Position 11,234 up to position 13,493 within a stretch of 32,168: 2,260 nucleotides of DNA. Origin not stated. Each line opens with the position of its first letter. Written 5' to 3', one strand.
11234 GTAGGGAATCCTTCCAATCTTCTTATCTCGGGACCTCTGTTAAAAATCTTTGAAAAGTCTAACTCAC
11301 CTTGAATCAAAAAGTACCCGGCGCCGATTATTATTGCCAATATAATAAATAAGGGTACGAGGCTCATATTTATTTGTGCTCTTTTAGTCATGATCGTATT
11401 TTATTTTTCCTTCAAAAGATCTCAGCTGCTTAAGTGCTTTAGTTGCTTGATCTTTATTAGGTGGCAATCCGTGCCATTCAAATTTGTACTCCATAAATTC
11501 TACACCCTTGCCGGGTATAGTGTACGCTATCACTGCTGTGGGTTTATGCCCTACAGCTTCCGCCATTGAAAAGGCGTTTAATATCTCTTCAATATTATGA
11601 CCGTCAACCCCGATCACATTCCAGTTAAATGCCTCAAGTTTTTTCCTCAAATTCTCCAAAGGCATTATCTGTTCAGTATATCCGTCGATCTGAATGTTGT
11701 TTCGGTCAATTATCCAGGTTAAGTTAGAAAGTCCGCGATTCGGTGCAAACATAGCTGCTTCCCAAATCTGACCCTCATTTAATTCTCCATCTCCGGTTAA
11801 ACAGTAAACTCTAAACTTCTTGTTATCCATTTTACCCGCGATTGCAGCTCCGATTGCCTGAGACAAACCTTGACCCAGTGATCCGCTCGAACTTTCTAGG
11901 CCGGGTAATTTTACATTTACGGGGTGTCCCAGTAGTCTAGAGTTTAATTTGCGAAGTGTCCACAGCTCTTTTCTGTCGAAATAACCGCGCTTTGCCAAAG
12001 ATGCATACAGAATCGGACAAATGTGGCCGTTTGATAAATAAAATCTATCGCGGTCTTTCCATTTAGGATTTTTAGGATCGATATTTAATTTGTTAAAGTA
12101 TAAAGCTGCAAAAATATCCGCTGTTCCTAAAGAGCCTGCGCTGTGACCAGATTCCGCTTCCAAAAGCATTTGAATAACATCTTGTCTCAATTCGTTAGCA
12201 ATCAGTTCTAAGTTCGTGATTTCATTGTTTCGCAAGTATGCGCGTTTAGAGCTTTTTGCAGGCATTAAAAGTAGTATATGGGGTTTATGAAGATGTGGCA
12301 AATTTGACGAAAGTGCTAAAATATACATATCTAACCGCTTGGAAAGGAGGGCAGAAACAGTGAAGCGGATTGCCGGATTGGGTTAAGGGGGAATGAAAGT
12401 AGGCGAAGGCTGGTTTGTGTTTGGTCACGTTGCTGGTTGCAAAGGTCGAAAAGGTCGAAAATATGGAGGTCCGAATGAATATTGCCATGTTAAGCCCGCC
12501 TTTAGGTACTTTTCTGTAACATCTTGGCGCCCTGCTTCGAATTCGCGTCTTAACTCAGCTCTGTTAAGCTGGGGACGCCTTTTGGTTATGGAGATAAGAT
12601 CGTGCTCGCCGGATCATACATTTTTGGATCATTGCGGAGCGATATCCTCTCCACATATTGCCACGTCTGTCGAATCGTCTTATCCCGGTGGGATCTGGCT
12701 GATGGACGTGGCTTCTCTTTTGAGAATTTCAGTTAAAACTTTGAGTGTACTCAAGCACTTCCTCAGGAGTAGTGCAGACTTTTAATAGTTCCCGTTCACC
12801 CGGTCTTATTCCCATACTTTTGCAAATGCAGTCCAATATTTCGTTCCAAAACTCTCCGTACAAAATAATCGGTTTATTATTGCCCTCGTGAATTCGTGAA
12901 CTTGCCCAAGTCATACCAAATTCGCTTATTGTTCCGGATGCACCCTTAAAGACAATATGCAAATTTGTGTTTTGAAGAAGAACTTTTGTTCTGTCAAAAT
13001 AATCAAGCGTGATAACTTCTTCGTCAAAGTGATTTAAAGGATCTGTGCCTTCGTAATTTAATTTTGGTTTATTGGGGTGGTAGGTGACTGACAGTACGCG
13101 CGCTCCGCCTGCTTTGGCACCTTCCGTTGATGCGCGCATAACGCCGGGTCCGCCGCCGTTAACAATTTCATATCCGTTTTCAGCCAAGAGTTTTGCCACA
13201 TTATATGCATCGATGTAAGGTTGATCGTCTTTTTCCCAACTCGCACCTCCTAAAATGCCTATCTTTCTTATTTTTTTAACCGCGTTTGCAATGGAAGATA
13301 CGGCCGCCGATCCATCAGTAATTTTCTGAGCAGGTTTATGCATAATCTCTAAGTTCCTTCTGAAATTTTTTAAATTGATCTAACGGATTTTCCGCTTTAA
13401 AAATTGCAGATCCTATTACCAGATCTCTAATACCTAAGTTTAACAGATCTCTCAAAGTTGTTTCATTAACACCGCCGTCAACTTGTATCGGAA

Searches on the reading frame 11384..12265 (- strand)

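Call 78: search_protein_families(library=pfam, max_evalue=0.01, proteins=[window:11384-12265:-])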
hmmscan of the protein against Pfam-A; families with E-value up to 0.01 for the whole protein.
window:11384-12265:- (293 aa): 5 families
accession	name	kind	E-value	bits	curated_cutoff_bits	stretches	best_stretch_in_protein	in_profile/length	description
PF00456.26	Transketolase_N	-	4.5e-54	184.1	22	1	22-284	5-277/334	Transketolase, thiamine diphosphate binding domain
PF13292.11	DXP_synthase_N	-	1.3e-10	41.4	21.2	2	131-193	114-175/274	1-deoxy-D-xylulose-5-phosphate synthase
PF00676.26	E1_dh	-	6.8e-09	35.6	22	1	127-236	100-208/300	Dehydrogenase E1 component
PF02775.26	TPP_enzyme_C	-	0.00026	21.3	21.9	1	126-191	26-84/151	Thiamine pyrophosphate enzyme, C-terminal TPP binding domain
PF09364.15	XFP_N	-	0.00026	20.4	23.7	1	116-230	128-242/364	XFP N-terminal domain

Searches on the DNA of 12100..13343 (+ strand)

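Call 5: search_rna_families(source=window, start=12100, end=12950, threshold=evalue, max_evalue=10, show_alignments=3)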
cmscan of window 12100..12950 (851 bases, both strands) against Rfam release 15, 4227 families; matches with E-value up to 10: 1.
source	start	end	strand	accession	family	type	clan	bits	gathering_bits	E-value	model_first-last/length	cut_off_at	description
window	12200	12258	+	RF04001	mir-7918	Gene; miRNA;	-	17.3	80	1.3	1-58/58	no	mir-7918 microRNA precursor family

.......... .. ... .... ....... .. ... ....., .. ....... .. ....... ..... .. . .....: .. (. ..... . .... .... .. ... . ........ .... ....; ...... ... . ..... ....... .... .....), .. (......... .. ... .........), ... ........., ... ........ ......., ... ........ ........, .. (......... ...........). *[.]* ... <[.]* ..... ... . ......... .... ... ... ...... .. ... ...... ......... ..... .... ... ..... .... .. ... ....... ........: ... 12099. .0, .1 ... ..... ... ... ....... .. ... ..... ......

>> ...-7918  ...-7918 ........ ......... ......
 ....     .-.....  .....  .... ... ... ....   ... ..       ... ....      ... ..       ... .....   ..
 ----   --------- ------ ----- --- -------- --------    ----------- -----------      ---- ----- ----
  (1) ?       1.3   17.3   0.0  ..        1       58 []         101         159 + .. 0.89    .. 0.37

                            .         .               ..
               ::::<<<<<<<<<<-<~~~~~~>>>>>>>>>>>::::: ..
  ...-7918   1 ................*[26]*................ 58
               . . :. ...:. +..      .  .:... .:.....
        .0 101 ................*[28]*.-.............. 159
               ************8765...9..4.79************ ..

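Call 26: search_dna_similar(query=window:12290-12740:+, collection=phages, mode=distant, max_evalue=1)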
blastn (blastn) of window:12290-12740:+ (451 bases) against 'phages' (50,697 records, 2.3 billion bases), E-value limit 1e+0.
Records with a match: 1; places in all: 1; records where one place covers at least 80% of the query: 0.
Best place of each record, by identity: 80-90% 1.
By first word of the organism name: Salmonella 1.
By host as written in the record: Salmonella enterica subsp. enterica serovar Typhimurium 4/74 1.
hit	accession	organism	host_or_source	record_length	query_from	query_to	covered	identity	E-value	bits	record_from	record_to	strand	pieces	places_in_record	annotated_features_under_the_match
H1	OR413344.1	Salmonella phage EH3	Salmonella enterica subsp. enterica ...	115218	12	44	7%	87.9%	1e-1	43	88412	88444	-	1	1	hypothetical protein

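Call 27: search_dna_similar(query=window:12290-12740:+, collection=plasmids, mode=distant, max_evalue=1)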
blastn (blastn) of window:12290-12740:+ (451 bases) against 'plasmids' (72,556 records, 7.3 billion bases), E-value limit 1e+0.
No match.

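Call 35: search_rna_families(sources=[L012, L013, L014, L003], threshold=gathering)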
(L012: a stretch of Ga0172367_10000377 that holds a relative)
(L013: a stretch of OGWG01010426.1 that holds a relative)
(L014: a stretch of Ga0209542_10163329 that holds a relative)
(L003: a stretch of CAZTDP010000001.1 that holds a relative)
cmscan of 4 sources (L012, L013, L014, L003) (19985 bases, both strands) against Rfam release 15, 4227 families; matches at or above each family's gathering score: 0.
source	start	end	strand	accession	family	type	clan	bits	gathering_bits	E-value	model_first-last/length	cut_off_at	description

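Call 39: search_rna_families(sources=[L023, L012], threshold=evalue, max_evalue=5)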
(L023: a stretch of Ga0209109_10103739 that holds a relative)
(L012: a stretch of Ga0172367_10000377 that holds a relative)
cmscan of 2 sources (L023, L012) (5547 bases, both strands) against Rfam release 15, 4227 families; matches with E-value up to 5: 1.
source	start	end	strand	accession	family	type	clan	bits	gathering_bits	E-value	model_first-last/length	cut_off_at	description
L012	586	651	+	RF01279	snoR53Y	Gene; snRNA; snoRNA; CD-box;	CL00080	20.8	43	3.1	1-76/76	no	Small nucleolar RNA snoR53Y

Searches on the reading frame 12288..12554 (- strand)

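Call 25: search_protein_families(library=pfam, max_evalue=10, proteins=[window:12288-12554:-])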
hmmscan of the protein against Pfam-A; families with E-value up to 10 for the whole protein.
seq(89 aa): 1 family
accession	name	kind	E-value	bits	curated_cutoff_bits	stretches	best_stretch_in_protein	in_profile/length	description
PF15137.11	ECPIP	-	0.11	12.6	27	1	21-58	169-206/218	Exosomal polycystin 1 interacting protein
